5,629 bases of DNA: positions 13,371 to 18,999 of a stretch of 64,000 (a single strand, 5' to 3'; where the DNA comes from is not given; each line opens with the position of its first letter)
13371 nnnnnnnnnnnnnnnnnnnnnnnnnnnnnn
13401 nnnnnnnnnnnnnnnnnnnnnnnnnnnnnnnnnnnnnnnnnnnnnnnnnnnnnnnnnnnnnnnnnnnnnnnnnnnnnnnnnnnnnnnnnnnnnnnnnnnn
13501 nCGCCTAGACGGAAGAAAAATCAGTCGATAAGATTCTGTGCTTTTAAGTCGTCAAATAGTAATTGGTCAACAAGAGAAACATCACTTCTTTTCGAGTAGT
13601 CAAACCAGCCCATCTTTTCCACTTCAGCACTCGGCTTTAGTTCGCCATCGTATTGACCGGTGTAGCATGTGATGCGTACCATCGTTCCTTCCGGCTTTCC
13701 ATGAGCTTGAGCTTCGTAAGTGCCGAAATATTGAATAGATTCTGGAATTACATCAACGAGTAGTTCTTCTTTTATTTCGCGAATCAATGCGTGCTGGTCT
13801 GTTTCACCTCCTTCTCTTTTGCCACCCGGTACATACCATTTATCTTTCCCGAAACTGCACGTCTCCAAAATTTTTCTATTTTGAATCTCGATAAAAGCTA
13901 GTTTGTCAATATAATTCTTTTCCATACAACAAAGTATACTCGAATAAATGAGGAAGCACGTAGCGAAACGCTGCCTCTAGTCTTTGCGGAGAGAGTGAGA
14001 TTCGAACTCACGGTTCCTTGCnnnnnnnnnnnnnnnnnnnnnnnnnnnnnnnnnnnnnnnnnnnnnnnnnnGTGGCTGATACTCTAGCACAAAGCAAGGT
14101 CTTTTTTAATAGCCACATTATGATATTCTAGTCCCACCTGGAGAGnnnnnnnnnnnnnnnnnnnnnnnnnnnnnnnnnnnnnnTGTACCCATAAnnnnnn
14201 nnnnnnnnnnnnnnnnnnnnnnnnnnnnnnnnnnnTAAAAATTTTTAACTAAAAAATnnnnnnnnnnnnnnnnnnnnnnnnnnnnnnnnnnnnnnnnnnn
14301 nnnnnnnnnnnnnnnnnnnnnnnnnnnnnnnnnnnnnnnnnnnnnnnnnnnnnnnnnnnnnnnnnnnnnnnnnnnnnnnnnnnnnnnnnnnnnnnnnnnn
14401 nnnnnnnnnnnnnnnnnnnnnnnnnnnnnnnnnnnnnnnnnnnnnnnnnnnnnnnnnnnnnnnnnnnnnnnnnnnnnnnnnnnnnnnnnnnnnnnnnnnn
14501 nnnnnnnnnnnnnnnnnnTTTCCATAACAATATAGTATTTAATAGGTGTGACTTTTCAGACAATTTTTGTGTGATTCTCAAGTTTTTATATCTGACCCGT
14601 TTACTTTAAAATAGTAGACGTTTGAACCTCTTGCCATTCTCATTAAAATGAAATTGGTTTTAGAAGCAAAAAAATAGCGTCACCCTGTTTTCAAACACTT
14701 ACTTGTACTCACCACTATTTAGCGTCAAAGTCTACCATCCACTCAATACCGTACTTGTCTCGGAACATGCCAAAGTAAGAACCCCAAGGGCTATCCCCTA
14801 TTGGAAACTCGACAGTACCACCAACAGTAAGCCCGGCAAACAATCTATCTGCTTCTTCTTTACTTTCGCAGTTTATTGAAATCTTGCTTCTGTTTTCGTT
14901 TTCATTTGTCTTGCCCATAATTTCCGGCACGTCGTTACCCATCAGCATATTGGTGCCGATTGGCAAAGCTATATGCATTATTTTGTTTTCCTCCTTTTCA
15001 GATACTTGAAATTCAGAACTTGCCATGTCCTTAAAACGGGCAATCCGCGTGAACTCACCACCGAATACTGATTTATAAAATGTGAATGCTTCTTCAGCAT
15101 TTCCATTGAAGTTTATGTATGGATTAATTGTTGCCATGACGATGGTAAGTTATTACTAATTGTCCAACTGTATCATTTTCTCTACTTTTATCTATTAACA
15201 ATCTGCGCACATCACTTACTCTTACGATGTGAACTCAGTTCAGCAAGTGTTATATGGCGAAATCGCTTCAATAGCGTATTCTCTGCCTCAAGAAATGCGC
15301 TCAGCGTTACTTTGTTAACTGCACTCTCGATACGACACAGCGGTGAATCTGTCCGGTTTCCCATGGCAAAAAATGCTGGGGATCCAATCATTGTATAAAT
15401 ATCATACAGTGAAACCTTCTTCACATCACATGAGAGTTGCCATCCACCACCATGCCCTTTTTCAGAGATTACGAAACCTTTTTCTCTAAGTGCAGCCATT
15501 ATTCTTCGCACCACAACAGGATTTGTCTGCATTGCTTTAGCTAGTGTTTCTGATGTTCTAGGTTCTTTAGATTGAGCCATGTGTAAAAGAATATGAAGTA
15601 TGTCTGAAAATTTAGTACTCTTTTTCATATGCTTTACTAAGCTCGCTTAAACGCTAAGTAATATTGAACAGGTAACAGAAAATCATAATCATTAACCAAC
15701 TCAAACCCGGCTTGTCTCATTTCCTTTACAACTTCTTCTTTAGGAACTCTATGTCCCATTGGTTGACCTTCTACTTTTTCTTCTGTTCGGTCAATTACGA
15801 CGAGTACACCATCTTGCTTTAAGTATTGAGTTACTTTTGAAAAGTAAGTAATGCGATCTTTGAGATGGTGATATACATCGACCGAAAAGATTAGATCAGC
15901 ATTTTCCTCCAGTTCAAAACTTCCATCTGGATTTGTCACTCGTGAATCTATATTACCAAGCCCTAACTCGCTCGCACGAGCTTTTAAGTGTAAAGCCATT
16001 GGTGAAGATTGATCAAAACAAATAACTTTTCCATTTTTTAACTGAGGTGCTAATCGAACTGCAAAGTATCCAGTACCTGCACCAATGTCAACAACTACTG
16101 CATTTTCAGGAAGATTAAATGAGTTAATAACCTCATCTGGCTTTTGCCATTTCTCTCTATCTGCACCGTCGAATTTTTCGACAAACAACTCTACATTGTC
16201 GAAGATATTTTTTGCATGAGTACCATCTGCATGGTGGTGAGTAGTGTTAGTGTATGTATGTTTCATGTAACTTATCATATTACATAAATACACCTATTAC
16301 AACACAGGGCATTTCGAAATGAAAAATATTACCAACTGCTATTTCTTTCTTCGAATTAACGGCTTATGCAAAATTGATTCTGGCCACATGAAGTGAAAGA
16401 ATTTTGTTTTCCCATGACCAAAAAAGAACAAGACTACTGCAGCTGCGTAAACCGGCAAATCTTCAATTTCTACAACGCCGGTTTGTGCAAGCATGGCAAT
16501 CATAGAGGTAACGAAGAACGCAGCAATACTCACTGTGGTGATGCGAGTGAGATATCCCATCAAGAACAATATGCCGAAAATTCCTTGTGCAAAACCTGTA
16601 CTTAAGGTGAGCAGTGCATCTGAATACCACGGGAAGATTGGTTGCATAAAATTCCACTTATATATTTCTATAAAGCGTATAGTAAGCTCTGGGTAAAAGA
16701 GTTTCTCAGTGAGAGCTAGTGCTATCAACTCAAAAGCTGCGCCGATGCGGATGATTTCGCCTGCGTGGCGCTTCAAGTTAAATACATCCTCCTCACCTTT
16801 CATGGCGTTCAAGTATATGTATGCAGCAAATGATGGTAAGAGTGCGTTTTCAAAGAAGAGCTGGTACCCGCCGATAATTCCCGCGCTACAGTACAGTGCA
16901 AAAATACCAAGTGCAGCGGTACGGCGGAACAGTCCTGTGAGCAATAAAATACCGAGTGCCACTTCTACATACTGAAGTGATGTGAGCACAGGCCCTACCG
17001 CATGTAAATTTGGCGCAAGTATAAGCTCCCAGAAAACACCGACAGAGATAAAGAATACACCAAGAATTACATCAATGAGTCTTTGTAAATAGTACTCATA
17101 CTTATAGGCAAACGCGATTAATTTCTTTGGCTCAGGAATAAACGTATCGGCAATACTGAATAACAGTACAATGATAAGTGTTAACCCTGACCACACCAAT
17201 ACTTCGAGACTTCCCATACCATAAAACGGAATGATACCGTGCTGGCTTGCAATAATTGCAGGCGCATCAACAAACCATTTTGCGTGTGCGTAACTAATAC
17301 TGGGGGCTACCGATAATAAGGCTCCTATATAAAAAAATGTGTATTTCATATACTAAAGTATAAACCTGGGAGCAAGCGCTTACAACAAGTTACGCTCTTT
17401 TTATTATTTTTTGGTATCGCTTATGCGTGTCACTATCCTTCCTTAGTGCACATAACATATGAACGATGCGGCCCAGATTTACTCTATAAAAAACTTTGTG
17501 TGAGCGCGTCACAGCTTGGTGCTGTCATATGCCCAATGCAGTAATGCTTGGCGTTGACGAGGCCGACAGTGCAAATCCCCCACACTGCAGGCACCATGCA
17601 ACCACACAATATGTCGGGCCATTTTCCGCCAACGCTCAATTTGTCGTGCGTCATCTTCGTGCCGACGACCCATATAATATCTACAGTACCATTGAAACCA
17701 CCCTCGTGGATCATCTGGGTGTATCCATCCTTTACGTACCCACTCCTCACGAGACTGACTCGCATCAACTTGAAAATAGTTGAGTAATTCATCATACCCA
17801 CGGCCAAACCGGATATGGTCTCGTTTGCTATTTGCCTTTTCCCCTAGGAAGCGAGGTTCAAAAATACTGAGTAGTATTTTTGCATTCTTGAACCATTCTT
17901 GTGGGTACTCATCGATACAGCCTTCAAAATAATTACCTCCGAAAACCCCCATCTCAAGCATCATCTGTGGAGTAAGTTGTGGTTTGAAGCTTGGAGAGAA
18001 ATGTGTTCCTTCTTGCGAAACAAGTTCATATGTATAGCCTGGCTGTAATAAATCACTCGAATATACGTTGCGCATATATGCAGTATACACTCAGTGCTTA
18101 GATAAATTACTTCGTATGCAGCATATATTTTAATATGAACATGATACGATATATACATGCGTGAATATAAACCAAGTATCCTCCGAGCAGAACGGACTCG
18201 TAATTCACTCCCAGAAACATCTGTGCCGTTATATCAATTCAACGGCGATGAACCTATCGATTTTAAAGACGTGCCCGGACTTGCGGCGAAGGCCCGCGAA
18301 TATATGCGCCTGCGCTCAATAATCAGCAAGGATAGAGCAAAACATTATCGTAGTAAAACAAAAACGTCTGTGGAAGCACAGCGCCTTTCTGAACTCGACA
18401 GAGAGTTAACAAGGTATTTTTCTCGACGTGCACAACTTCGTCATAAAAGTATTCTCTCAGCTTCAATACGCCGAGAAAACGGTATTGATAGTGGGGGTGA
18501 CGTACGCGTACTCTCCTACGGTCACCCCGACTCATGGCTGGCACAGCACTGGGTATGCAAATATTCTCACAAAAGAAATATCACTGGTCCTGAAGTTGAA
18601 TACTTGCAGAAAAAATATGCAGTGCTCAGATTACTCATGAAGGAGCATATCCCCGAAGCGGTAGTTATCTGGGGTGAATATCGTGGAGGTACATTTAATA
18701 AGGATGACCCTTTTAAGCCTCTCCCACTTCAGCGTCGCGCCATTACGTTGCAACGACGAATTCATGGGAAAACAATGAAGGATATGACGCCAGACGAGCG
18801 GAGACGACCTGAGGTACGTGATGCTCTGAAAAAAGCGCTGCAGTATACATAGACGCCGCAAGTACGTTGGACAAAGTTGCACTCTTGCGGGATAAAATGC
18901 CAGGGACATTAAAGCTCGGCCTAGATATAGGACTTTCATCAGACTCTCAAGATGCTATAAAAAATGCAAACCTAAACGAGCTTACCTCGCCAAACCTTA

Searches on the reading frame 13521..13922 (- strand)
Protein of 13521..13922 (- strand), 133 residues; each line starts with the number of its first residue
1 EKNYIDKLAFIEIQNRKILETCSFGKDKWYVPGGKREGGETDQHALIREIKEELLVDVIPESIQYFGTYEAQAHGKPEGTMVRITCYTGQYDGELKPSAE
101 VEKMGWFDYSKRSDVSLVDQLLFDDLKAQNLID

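Call 25: search_protein_families(library=pfam, proteins=[window:13521-13922:-], max_evalue=0.01)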
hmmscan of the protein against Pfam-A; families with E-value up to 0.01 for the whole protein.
window:13521-13922:- (133 aa): 1 family
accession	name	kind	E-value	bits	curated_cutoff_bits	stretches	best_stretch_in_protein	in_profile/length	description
PF00293.34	NUDIX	-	3.1e-11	43.8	21.1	1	22-110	24-116/134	NUDIX domain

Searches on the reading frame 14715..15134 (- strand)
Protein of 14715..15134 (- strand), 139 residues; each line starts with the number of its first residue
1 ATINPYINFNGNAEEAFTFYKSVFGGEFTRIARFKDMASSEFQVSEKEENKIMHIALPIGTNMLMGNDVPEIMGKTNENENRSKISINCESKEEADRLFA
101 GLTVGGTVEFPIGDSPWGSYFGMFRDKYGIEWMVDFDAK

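Call 25: search_protein_families(library=pfam, proteins=[window:14715-15134:-], max_evalue=0.01)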
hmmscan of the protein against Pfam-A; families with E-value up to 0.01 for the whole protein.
window:14715-15134:- (139 aa): 2 families
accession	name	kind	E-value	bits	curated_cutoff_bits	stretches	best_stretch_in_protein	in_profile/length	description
PF00903.31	Glyoxalase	-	2.3e-11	44.6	20.6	1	7-134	6-121/121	Glyoxalase/Bleomycin resistance protein/Dioxygenase superfamily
PF06983.19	3-dmu-9_3-mt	-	2.8e-11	44.4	24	1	3-134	3-115/116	3-demethylubiquinone-9 3-methyltransferase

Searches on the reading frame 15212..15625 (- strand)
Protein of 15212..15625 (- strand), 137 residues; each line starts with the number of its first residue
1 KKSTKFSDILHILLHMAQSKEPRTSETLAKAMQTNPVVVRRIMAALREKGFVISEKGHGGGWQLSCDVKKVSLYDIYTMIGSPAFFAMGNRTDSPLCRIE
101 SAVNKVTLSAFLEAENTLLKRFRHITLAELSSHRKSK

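Call 25: search_protein_families(library=pfam, proteins=[window:15212-15625:-], max_evalue=0.01)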
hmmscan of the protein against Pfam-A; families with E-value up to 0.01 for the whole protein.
window:15212-15625:- (137 aa): 5 families
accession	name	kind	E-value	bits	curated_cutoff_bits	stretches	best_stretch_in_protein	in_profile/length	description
PF02082.26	Rrf2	-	4.7e-29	101.6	30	1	3-131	2-130/132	Iron-dependent Transcriptional regulator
PF08279.18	HTH_11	-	4.1e-05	23.8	25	1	11-59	4-53/55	HTH domain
PF03444.21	HrcA_DNA-bdg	-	5.2e-05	23.3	21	1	7-63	7-64/79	Winged helix-turn-helix transcription repressor, HrcA DNA-binding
PF08100.18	Dimerisation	-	0.00038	20.6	25.6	1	10-56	28-74/93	O-methyltransferase dimerisation domain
PF13545.12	HTH_Crp_2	-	0.0043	17.4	27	1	11-53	5-53/70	Crp-like helix-turn-helix domain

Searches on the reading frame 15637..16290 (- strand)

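Call 25: search_protein_families(library=pfam, proteins=[window:15637-16290:-], max_evalue=0.01)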
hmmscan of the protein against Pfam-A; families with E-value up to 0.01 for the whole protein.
window:15637-16290:- (217 aa): 20 families
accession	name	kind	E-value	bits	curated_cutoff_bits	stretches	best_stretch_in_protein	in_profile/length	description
PF08242.18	Methyltransf_12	-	1.3e-14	55.1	30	1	67-163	1-98/98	Methyltransferase domain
PF13649.12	Methyltransf_25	-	7.8e-13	49.4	27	1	66-161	1-97/97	Methyltransferase domain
PF13847.12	Methyltransf_31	-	3.6e-12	46.6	27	1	62-169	3-113/145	Methyltransferase domain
PF08241.18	Methyltransf_11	-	1.3e-11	45.4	21.2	1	67-165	1-95/95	Methyltransferase domain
PF13489.12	Methyltransf_23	-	1.6e-11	44.6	27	1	59-183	19-137/164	Methyltransferase domain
PF02353.26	CMAS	-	3.6e-07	30.2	27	1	48-173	48-172/273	Mycolic acid cyclopropane synthetase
PF01728.25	FtsJ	-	1.7e-06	28.6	24.1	1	50-135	8-96/181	FtsJ-like methyltransferase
PF06080.18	DUF938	-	3.6e-06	27.3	27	1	60-165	22-137/202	Protein of unknown function (DUF938)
PF08003.17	Methyltransf_9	-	3.9e-06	26.5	23.8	1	47-185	103-234/315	Protein of unknown function (DUF1698)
PF05175.20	MTS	-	8.3e-06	26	23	1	61-188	30-160/170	Methyltransferase small domain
PF01209.24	Ubie_methyltran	-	4.5e-05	23.3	20.1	1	46-175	33-161/233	ubiE/COQ5 methyltransferase family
PF13679.12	Methyltransf_32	-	0.00013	22.4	27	1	62-114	25-82/143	Methyltransferase domain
PF00891.24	Methyltransf_2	-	0.00013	21.9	22.3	1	19-169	18-168/210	O-methyltransferase domain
PF02475.24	TRM5-TYW2_MTfase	-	0.0002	21.8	28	1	61-174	35-144/164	TRM5/TYW2 methyltransferase domain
PF00398.26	RrnaAD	-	0.00035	20.2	24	1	52-107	20-73/263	Ribosomal RNA adenine dimethylase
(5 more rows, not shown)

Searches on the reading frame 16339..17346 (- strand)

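Call 25: search_protein_families(library=pfam, proteins=[window:16339-17346:-], max_evalue=0.01)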
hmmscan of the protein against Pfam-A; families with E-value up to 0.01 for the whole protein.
window:16339-17346:- (335 aa): 2 families
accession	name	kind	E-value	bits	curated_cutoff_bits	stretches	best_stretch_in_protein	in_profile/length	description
PF04173.18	DoxD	-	0.00023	21.6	22.7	0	252-287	73-105/167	TQO small subunit DoxD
PF07681.17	DoxX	-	0.00044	21.3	23.6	0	120-156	44-80/85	DoxX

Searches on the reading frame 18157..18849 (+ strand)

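Call 7: search_protein_families(library=pfam, proteins=[window:18157-18849:+], max_evalue=0.1)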
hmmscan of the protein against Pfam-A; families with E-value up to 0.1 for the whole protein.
window:18157-18849:+ (231 aa): 1 family
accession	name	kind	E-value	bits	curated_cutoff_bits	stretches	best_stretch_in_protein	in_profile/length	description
PF17373.7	DUF5395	-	0.071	14.1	25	0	66-99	16-49/81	Family of unknown function (DUF5395)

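Call 8: search_protein_families(library=ncbifam, proteins=[window:18157-18849:+], max_evalue=0.1)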
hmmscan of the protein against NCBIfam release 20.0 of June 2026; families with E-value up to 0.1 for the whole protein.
window:18157-18849:+ (231 aa): 0 families
